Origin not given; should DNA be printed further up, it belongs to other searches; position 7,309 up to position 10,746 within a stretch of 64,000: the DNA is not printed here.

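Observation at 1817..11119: Compact operon coupling an inverted Type III-like Res/Mod pair to a PHP::Rad50-like ATPase and a GIY-YIG nuclease: candidate composite, possibly undescribed defence system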

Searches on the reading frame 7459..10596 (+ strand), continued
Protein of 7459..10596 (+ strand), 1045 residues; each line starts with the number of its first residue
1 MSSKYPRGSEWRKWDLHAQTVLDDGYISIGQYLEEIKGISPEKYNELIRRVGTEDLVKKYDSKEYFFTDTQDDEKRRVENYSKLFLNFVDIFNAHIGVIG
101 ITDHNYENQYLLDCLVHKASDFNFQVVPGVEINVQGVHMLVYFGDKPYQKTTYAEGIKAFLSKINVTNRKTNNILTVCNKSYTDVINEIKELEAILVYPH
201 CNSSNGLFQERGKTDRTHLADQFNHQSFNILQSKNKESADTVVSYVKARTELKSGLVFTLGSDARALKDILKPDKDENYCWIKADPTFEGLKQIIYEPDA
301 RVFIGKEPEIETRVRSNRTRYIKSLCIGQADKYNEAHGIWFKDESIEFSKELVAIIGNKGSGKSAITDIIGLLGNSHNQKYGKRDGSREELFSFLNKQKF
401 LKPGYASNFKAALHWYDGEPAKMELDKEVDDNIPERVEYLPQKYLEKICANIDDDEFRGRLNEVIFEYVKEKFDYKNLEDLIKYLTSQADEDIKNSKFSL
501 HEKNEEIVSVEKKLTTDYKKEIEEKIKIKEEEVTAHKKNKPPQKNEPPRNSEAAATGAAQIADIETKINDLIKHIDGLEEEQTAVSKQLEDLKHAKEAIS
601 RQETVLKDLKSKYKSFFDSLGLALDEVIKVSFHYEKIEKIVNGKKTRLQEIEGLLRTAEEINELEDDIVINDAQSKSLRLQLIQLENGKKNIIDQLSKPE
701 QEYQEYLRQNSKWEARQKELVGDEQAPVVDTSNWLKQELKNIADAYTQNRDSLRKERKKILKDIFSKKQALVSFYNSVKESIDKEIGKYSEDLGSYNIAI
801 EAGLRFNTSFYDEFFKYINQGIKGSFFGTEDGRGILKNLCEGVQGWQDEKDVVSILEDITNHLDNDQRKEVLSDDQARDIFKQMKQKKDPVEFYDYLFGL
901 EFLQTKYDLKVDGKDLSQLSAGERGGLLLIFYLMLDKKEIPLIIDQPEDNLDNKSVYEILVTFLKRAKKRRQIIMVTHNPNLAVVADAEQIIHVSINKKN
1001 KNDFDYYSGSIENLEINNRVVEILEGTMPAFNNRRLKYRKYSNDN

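Call 49: search_protein_families(library=pfam, alignment_id=A3, max_evalue=0.00001)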
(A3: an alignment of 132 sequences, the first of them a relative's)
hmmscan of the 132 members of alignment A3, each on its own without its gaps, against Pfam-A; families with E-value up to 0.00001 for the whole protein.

A. member 1, L001:5510-8170:+ (887 aa): 2 families
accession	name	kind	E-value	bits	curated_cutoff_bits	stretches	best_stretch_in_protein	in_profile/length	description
PF01555.25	N6_N4_Mtase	-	2.3e-15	57.6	26.7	1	329-601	1-214/221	DNA methylase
PF01170.24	UPF0020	-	1.9e-10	41.2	22.3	0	547-600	6-61/197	RMKL-like, methyltransferase domain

B. families by the number of members that match (of 132 scanned): 89 families (the first 25 are shown)
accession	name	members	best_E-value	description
PF02384.22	N6_Mtase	7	4.1e-102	N-6 DNA Methylase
PF00270.35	DEAD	7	1.5e-31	DEAD/DEAH box helicase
PF01420.25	Methylase_S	7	5.6e-28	Type I restriction modification DNA specificity domain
PF07669.17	Eco57I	6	3e-37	Eco57I restriction-modification methylase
PF04851.21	ResIII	6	1.1e-23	Type III restriction enzyme, res subunit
PF02086.21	MethyltransfD12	4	2.6e-34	D12 class N6 adenine-specific DNA methyltransferase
PF01555.25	N6_N4_Mtase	3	2.8e-35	DNA methylase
PF12161.14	HsdM_N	3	4.2e-26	HsdM N-terminal domain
PF13455.12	MUG113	3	3.9e-14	Meiotically up-regulated gene 113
PF10544.15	T5orf172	3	1.9e-12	T5orf172 domain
PF19778.5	RE_endonuc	2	9.8e-39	Endonuclease domain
PF00589.27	Phage_integrase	2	8.7e-35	Phage integrase family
PF04471.18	Mrr_cat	2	9.6e-33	Restriction endonuclease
PF00271.37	Helicase_C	2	2.8e-11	Helicase conserved C-terminal domain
PF22722.2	NA-iREase1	2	1.1e-07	NACHT-associated inactive Restriction Endonuclease 1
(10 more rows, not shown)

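Call 50: search_protein_families(library=pfam, alignment_id=A4, max_evalue=0.00001)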
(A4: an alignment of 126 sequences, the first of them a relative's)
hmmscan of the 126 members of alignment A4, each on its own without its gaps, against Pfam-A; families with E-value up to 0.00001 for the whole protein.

A. member 1, L001:13142-13654:+ (171 aa): 0 families

B. families by the number of members that match (of 126 scanned): 86 families (the first 25 are shown)
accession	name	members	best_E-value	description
PF11867.13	T1RH-like_C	5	3e-115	Type I restriction enzyme HindI endonuclease subunit-like, C-terminal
PF18766.7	SWI2_SNF2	5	1.4e-80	SWI2/SNF2 ATPase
PF04313.20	HSDR_N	5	2.6e-48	Type I restriction enzyme R protein N terminus (HSDR_N)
PF22679.2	T1R_D3-like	5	9.6e-24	Type I restriction enzyme subunit R domain 3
PF04851.21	ResIII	5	1.8e-18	Type III restriction enzyme, res subunit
PF09903.14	DUF2130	3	5.9e-88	Uncharacterized protein conserved in bacteria (DUF2130)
PF03235.19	GmrSD_N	3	4.2e-37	GmrSD restriction endonuclease, N-terminal domain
PF04326.19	SLFN_AlbA_2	3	2e-19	Schlafen, AlbA_2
PF13749.12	HATPase_c_4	3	1.1e-14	Putative ATP-dependent DNA helicase recG C-terminal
PF13514.12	AAA_27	2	2.3e-65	AAA domain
PF07510.16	GmrSD_C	2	1.2e-25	GmrSD restriction endonucleases, C-terminal domain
PF00149.33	Metallophos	2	1.5e-14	Calcineurin-like phosphoesterase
PF17820.7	PDZ_6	2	5.7e-09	PDZ domain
PF13651.11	EcoRI_methylase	1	1.5e-126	Adenine-specific methyltransferase EcoRI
PF06418.20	CTP_synth_N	1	6.1e-125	CTP synthase N-terminus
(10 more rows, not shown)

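Call 61: search_protein_families(library=pfam, proteins=[P0045, P0005], max_evalue=10)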
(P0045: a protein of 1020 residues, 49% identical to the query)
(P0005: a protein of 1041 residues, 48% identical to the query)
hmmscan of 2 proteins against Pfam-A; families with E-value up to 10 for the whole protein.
P0045 (1020 aa): 15 families
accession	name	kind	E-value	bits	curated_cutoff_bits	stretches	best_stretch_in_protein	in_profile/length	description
PF02463.25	SMC_N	-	8.6e-10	38.9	40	2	508-975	135-216/220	RecF/RecN/SMC N terminal domain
PF02811.25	PHP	-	3.1e-09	37.8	26.4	1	12-105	1-71/164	PHP domain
PF13304.12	AAA_21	-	2.2e-08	35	27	2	858-958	220-302/304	AAA domain, putative AbiEii toxin, Type IV TA system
PF13555.12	AAA_29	-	0.011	15.9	27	1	312-340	12-41/61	P-loop containing region of AAA domain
PF09651.16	Cas_APE2256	-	0.2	11.9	24.8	1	115-170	44-99/136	CRISPR-associated protein (Cas_APE2256)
PF06005.17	ZapB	-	0.31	12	31.5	2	525-581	10-66/71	Cell division protein ZapB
PF00005.33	ABC_tran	-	0.33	12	25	1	321-341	11-31/137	ABC transporter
PF14182.11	YgaB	-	1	10.2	27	0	549-582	39-72/77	YgaB-like protein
PF14523.12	Syntaxin_2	-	1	9.8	26.5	1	530-579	4-52/134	Syntaxin-like protein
PF14282.11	FlxA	-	1.5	9.4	26.3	1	528-579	12-60/101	FlxA-like protein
PF01496.24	V_ATPase_I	-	4.4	5.5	30.7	1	474-577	11-120/815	V-type ATPase 116kDa subunit family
PF11932.13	DUF3450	-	6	6.5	32.6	1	525-594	36-105/241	Protein of unknown function (DUF3450)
PF04977.20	DivIC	-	7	7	28.9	1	528-576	12-60/80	Septum formation initiator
PF04201.20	TPD52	-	7.7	7.3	25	1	461-543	14-92/108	Tumour protein D52 family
PF06156.18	YabA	-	9.3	7.4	30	1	532-578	7-53/103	Initiation control protein YabA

P0005 (1041 aa): 24 families
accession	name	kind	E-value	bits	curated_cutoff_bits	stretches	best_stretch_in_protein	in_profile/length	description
PF02463.25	SMC_N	-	1.8e-09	37.8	40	2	595-993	135-213/220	RecF/RecN/SMC N terminal domain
PF13304.12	AAA_21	-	1.5e-08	35.5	27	1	896-979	221-302/304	AAA domain, putative AbiEii toxin, Type IV TA system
PF13175.12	AAA_15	-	0.00072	19.7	32.1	1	334-979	14-373/374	AAA ATPase domain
PF20720.3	nSTAND3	-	0.0026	17.9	27.2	1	343-392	17-65/155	Novel STAND NTPase 3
PF04977.20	DivIC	-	0.0027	17.9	28.9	1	550-598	13-61/80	Septum formation initiator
PF19220.6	Rod_CreS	-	0.0055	16.2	100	1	555-702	28-172/359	Crescentin, rod domain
PF13555.12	AAA_29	-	0.019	15.1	27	1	334-363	12-42/61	P-loop containing region of AAA domain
PF23991.1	DUF7310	-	0.034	15.1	40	1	552-600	28-76/83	Coiled-coil region of unknown function (DUF7310)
PF16740.10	SKA2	-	0.041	14.1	30.1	1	564-610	41-88/110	Spindle and kinetochore-associated protein 2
PF08614.16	ATG16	-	0.044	14.4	33.7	1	535-692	44-188/200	Autophagy protein 16 (ATG16)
PF00005.33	ABC_tran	-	0.059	14.4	25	1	343-363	11-31/137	ABC transporter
PF12325.13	TMF_TATA_bd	-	0.075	13.6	29.1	1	553-612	25-84/115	TATA element modulatory factor 1 TATA binding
PF15905.10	HMMR_N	-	0.076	12.9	30.1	1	483-599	182-293/330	Hyaluronan mediated motility receptor N-terminal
PF16326.10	ABC_tran_CTD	-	0.08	13.6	32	1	555-603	9-59/69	ABC transporter C-terminal domain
PF01496.24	V_ATPase_I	-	0.3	9.4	30.7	1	499-603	15-118/815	V-type ATPase 116kDa subunit family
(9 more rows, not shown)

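Call 75: get_annotated_region(hit=H28, flank=8000)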
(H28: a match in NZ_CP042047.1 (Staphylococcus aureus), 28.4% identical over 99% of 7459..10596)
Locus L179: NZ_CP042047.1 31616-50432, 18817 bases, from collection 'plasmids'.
description: Staphylococcus aureus strain B2-7A plasmid pSALNBL75, complete sequence
organism: Staphylococcus aureus (NCBI taxid 1280)
taxonomy: Bacteria; Bacillota; Bacilli; Bacillales; Staphylococcaceae; Staphylococcus; Staphylococcus aureus
host: -; source: retail beef liver; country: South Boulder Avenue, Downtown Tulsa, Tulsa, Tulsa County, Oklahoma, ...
typing (MOB-suite, as given by PLSDB): conjugative; replicon rep_cluster_1017,rep_cluster_765; relaxase MOBP; mating-pair formation MPF_T
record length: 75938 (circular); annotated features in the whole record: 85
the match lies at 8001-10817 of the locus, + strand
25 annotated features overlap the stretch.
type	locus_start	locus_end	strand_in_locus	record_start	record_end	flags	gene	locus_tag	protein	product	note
CDS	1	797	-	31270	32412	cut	-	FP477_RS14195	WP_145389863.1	hypothetical protein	-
CDS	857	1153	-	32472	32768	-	-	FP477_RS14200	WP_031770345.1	hypothetical protein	-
CDS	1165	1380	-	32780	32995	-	-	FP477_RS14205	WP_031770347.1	hypothetical protein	-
CDS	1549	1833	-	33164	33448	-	-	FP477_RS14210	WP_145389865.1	hypothetical protein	-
CDS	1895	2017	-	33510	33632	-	-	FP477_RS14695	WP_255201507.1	hypothetical protein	-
CDS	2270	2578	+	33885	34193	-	-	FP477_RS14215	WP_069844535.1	hypothetical protein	-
CDS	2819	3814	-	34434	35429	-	-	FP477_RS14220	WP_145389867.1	replication initiator protein A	-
CDS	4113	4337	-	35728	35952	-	-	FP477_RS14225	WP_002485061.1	hypothetical protein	-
CDS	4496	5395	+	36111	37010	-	-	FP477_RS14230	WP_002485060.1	ParA family protein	-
CDS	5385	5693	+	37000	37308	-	-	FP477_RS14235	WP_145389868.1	hypothetical protein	-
CDS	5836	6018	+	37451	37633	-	-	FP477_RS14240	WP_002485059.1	hypothetical protein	-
CDS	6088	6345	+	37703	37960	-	-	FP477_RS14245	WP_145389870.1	hypothetical protein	-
CDS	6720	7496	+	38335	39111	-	-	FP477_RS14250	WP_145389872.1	hypothetical protein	-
CDS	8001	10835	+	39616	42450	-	-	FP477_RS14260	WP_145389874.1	TrlF family AAA-like ATPase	-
CDS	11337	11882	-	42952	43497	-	-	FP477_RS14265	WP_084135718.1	TetR/AcrR family transcriptional regulator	GO:0006355 - regulation of DNA-templated transcription [Evidence IEA]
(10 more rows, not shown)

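Call 76: get_annotated_region(hit=H40, flank=7000)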
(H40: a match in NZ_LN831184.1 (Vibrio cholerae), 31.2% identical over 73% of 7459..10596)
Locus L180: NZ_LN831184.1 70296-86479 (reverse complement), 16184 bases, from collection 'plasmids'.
description: Vibrio cholerae isolate V. cholerae 116-14 plasmid pNDM-116-14, complete sequence
organism: Vibrio cholerae (NCBI taxid 666)
taxonomy: Bacteria; Pseudomonadota; Gammaproteobacteria; Vibrionales; Vibrionaceae; Vibrio; Vibrio cholerae
host: -; source: New Delhi seepage water sample; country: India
typing (MOB-suite, as given by PLSDB): mobilizable; replicon IncC,rep_cluster_2294; relaxase MOBH
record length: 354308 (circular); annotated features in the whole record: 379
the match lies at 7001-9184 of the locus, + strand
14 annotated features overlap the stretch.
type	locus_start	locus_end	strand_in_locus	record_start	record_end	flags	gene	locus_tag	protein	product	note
CDS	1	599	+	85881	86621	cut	istB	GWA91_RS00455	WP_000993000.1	IS21-like element ISVch3 family helper ATPase IstB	-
CDS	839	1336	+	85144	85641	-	-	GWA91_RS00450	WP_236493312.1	tyrosine-type recombinase/integrase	-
CDS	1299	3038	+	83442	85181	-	-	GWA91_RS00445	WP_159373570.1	hypothetical protein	-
CDS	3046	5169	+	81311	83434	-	-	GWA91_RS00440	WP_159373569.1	hypothetical protein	-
CDS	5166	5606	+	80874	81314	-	-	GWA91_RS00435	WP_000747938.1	hypothetical protein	-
CDS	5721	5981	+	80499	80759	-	-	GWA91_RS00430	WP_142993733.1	hypothetical protein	-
CDS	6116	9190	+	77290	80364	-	-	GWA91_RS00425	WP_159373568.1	TrlF family AAA-like ATPase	-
CDS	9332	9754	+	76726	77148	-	-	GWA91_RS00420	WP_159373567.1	hypothetical protein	-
CDS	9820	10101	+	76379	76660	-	-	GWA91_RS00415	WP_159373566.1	transposase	-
CDS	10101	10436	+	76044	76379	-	tnpB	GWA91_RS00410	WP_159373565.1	IS66 family insertion sequence element accessory protein TnpB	-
CDS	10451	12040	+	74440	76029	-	-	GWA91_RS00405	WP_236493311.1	IS66 family transposase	-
CDS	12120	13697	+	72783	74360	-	-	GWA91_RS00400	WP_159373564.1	hypothetical protein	-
CDS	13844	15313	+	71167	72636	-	-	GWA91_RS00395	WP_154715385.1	tetratricopeptide repeat protein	-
CDS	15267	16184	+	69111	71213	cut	-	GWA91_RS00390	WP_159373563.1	Ig-like domain-containing protein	-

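Call 85: search_protein_families(library=padloc, proteins=[L001:13142-13654:+, L001:13679-14209:+, L168:12124-13194:+, L166:12129-13310:+, L170:12113-13384:+, L170:13384-14547:+, L003:9989-13087:+, P0045, L021:9992-13033:+], max_evalue=0.001)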
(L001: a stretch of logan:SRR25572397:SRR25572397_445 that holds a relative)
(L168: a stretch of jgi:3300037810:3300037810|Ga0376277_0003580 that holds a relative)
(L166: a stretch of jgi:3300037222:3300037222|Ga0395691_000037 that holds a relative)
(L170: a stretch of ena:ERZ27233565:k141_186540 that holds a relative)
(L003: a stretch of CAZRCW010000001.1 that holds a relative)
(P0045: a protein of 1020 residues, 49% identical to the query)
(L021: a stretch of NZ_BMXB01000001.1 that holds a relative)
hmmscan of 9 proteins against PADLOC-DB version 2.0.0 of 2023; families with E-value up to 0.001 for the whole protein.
L001:13142-13654:+ (171 aa): 0 families

L001:13679-14209:+ (177 aa): 0 families

L168:12124-13194:+ (357 aa): 0 families

L166:12129-13310:+ (394 aa): 0 families

L170:12113-13384:+ (424 aa): 1 family
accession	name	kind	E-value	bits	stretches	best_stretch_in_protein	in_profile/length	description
PDLC03297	MTase_II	-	1.7e-100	334.7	1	21-354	7-298/332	Type II methyltransferase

L170:13384-14547:+ (388 aa): 7 families
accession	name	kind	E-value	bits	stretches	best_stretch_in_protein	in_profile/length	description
PDLC03418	REase_II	-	3.6e-81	271.2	1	4-387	4-371/372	Type II restriction enzyme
PDLC03877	NsnA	-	9.5e-27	92.2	1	32-239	63-268/385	-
PDLC04027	PD-T4-2_A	-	5.5e-14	50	1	31-207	49-235/363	-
PDLC04151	HEC-05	-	1.4e-05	22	0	77-106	111-140/600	-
PDLC04150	HEC-05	-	0.00011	19.2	0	38-79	25-63/583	-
PDLC04154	HEC-06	-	0.00018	18.3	1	38-93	27-86/569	-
PDLC04153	HEC-05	-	0.00026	17.3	0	31-106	18-89/621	-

L003:9989-13087:+ (1032 aa): 7 families
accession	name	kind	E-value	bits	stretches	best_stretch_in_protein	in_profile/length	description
PDLC02208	Ppl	-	5.6e-28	95.5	2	575-1024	477-889/894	-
PDLC04135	mad3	-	3.2e-15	54.6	1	344-984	16-338/374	mads_3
PDLC02980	AriA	-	5.9e-08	31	1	765-971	136-302/304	-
PDLC04182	HEC-01A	-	2.5e-07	28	0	914-980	289-359/406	-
PDLC04164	AriA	-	3.6e-07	28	1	903-983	167-247/253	-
PDLC04144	HEC-01B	-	0.0007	16.8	0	919-984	285-353/395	-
PDLC04174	HEC-01A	-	0.00094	16.5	0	905-990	144-230/264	-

P0045 (1020 aa): 14 families
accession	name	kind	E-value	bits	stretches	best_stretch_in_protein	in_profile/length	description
PDLC02208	Ppl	-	4.4e-20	69.4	1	889-1010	771-888/894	-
PDLC04135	mad3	-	6.7e-13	46.9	1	312-971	13-338/374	mads_3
PDLC02980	AriA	-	3e-09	35.3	1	845-958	175-302/304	-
PDLC04182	HEC-01A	-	2.4e-08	31.4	0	905-967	293-359/406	-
PDLC04678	PDC-M49A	-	3.1e-08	30.4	1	885-993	539-645/681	-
PDLC04164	AriA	-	4.4e-07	27.7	1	888-968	165-245/253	-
PDLC04175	HEC-01A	-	1.9e-06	25.2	0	904-975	258-328/363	-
PDLC02335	AbiLi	-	2.6e-06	24.7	1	791-971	172-252/326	AbiLi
PDLC04144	HEC-01B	-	2.5e-05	21.6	0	909-970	290-352/395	-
PDLC04140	mad8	-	3.2e-05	21.6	0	890-957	161-235/314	mads_8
PDLC04177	HEC-01A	-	3.8e-05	20.9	0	313-348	19-53/393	-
PDLC00290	PtuA1|PtuA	-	3.9e-05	21.2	0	906-1009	261-365/414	AAA ATPase domain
PDLC04174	HEC-01A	-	0.00013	19.3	1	894-976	146-229/264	-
PDLC00071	GajA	-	0.00022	18.1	0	918-984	277-347/588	AAA ATPase domain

L021:9992-13033:+ (1013 aa): 5 families
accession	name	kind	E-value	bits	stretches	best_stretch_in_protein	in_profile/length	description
PDLC02208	Ppl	-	9.7e-27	91.5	2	888-1006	774-888/894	-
PDLC04135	mad3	-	6.5e-15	53.5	1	338-972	13-343/374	mads_3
PDLC03859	LmuB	-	7.3e-06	23.4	0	321-370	2-47/611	-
PDLC00073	GajA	-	2.5e-05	21.4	0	338-410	14-86/589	AAA ATPase domain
PDLC04140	mad8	-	0.0002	19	0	346-374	26-54/314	mads_8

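Call 88: search_dna_similar(query=window:7459-10596:+, collection=phages, mode=protein, max_rows=10, max_evalue=1e-20)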
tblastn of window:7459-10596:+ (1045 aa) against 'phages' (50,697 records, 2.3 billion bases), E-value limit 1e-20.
Records with a match: 1; places in all: 1; records where one place covers at least 80% of the query: 0.
Best place of each record, by identity: <60% 1.
By first word of the organism name: Microcystis 1.
By host as written in the record: Microcystis wesenbergii 1.
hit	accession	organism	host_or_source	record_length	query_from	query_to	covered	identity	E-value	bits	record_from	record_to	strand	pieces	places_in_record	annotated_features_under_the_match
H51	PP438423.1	Microcystis phage Mwe-JY31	Microcystis wesenbergii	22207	912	1039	12%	45.2%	2e-22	110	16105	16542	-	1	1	hypothetical protein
